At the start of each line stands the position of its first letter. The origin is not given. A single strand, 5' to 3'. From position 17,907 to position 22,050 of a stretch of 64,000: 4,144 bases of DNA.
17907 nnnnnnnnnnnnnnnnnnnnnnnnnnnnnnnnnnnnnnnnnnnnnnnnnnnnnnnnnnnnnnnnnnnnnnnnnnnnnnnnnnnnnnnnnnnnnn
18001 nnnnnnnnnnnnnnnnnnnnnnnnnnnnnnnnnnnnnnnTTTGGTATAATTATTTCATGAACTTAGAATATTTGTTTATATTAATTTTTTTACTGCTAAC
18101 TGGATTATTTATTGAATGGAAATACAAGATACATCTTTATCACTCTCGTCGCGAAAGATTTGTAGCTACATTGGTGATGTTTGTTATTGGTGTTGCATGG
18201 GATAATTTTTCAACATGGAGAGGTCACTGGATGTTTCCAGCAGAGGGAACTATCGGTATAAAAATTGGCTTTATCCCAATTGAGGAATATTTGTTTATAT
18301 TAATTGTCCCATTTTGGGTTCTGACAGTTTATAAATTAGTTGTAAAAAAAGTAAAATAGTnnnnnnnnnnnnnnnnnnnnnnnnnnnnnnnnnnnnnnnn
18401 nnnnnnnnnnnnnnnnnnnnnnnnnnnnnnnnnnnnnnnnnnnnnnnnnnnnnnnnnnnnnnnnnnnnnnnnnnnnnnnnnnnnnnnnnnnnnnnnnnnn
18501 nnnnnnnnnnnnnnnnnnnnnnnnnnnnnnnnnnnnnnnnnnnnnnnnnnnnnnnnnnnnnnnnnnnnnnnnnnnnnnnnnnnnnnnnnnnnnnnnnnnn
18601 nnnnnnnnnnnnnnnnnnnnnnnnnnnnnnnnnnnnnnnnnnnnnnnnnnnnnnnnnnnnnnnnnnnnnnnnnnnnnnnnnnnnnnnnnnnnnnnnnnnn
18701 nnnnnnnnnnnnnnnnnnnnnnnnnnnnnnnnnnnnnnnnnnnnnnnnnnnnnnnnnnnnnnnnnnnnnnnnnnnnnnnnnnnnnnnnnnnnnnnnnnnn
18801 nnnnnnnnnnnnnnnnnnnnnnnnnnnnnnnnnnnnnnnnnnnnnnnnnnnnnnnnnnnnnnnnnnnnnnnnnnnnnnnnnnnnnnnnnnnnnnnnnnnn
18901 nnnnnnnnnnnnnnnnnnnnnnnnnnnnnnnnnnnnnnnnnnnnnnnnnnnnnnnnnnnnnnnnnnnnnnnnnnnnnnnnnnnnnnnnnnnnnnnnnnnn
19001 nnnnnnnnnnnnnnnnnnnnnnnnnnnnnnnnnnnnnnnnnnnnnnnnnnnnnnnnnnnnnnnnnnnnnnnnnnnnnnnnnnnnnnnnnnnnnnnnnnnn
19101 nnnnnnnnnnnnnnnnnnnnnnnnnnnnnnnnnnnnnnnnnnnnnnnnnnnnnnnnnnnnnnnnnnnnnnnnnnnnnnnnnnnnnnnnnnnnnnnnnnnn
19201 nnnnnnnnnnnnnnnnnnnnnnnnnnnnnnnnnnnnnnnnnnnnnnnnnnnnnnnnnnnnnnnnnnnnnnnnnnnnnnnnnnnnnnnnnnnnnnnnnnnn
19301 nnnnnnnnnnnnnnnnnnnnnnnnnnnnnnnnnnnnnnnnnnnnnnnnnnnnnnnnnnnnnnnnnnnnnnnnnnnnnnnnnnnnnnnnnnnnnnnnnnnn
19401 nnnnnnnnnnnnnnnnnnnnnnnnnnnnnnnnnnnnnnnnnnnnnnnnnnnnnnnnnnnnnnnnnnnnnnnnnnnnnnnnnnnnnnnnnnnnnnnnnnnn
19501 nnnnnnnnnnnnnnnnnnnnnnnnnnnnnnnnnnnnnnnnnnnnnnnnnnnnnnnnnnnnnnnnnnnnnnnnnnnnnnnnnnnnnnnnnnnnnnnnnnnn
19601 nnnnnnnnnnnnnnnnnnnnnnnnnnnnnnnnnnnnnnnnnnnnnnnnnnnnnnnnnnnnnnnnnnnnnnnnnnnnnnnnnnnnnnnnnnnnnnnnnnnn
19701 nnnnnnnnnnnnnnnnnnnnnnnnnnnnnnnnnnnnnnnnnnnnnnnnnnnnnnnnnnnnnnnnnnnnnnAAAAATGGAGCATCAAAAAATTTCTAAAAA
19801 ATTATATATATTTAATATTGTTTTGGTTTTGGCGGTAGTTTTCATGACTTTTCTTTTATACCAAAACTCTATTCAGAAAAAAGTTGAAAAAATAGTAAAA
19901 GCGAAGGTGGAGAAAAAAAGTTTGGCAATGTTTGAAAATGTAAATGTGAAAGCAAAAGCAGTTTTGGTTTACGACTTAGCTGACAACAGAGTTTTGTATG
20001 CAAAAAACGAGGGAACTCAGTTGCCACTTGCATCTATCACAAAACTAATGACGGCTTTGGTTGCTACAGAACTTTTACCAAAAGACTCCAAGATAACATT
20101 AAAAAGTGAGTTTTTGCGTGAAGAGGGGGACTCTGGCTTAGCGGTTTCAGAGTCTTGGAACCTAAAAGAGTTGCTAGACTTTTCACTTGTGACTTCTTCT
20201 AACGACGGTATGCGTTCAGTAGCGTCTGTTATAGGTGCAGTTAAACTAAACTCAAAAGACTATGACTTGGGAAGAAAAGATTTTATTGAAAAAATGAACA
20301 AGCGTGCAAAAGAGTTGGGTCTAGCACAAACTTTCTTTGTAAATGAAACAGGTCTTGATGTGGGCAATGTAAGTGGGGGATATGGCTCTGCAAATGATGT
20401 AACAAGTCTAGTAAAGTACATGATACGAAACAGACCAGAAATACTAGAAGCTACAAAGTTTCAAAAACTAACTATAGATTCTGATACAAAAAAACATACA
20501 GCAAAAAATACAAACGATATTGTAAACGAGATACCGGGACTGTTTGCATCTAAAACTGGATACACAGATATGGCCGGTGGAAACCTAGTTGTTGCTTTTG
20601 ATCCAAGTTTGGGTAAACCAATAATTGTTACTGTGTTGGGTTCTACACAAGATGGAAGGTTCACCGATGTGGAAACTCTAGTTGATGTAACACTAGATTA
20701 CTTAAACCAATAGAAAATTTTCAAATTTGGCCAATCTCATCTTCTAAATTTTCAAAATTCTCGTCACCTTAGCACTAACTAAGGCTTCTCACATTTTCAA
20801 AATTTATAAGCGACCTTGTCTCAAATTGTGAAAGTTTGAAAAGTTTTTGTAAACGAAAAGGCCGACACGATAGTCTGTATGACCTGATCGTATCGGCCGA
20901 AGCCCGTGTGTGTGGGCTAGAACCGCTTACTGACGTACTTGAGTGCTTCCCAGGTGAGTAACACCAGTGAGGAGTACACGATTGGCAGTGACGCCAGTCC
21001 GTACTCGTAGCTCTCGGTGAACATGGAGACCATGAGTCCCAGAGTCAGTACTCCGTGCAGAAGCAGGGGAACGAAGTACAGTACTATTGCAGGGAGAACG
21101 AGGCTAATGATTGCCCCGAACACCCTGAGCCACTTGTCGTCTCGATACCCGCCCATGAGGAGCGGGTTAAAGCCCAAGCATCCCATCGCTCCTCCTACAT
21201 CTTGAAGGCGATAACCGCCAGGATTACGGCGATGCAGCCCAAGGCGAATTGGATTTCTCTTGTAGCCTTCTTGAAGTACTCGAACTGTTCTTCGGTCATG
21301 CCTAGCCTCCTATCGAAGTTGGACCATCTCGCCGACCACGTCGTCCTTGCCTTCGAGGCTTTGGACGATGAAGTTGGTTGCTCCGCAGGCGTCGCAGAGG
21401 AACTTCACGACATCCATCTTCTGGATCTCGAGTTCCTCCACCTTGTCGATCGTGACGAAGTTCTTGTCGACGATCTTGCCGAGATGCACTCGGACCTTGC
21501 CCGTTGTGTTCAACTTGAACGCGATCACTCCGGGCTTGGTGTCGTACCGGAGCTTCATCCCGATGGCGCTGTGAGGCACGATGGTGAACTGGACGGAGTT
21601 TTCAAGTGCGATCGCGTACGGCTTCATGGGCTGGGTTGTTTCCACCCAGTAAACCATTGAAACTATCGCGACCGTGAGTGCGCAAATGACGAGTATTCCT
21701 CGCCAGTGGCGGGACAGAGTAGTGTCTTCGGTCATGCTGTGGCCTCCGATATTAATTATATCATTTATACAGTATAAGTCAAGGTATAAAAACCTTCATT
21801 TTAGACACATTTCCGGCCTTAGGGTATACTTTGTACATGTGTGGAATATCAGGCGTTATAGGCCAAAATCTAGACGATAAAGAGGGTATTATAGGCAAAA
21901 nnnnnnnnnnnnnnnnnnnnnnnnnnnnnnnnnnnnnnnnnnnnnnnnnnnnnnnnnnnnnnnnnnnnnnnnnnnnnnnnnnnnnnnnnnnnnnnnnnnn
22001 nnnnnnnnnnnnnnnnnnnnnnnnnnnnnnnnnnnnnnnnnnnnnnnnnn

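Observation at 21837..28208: Atypical dcw cluster: asnB-mraY-(HExxH hypothetical)-ftsW-murG with no murD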

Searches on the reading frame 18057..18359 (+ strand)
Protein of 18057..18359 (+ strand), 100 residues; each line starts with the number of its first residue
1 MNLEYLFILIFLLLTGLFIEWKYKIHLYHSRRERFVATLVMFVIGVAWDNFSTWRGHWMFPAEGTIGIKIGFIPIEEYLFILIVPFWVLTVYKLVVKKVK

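Call 84: search_protein_families(library=pfam, proteins=[window:18057-18359:+], max_evalue=0.01)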
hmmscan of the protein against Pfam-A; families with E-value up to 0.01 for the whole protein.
window:18057-18359:+ (100 aa): 1 family
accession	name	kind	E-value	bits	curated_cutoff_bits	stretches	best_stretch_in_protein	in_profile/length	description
PF18916.5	Lycopene_cyc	-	3.2e-08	34.5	27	1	5-94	4-91/92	Lycopene cyclase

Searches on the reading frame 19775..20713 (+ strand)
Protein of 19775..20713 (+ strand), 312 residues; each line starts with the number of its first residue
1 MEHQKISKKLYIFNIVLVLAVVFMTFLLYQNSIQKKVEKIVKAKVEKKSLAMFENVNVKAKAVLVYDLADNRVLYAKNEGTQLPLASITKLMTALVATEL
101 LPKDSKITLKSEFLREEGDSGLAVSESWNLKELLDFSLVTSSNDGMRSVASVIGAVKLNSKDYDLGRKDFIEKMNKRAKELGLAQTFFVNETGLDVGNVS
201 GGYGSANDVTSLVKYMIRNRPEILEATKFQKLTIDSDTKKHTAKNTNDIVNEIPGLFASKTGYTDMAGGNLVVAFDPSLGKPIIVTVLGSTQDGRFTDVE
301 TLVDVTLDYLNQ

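Call 4: search_protein_families(library=pfam, proteins=[window:19775-20713:+], max_evalue=0.01)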
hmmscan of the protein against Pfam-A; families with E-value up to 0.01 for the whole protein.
window:19775-20713:+ (312 aa): 4 families
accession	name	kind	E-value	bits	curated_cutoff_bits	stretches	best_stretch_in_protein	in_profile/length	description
PF00768.25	Peptidase_S11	-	7.7e-36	124.2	27.6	1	56-290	8-237/239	D-alanyl-D-alanine carboxypeptidase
PF13354.11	Beta-lactamase2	-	3.9e-05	23.5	22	1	63-287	2-212/214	Beta-lactamase enzyme family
PF02113.21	Peptidase_S13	-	4.3e-05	22.9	22.8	1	54-108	12-66/444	D-Ala-D-Ala carboxypeptidase 3 (S13) family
PF00144.29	Beta-lactamase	-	0.0071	16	27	0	63-100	17-67/329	Beta-lactamase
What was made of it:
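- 19775..20713 (+): Context: D-Ala-D-Ala carboxypeptidase (Peptidase_S11). It lies upstream of the operon and is syntenic in relatives. PF00768, E 7.7e-36 (call 4).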

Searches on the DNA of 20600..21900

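Call 51: search_rna_families(source=window, start=20600, end=21900, threshold=evalue, max_evalue=1)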
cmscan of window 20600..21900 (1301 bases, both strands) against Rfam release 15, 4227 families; matches with E-value up to 1: 1.
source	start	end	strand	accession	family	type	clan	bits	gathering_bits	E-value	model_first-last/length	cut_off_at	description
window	20600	20777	-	RF00636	NRON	Gene;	-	14.2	50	0.22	1-357/370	3'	ncRNA Repressor of NFAT (nuclear factor of activated T cells)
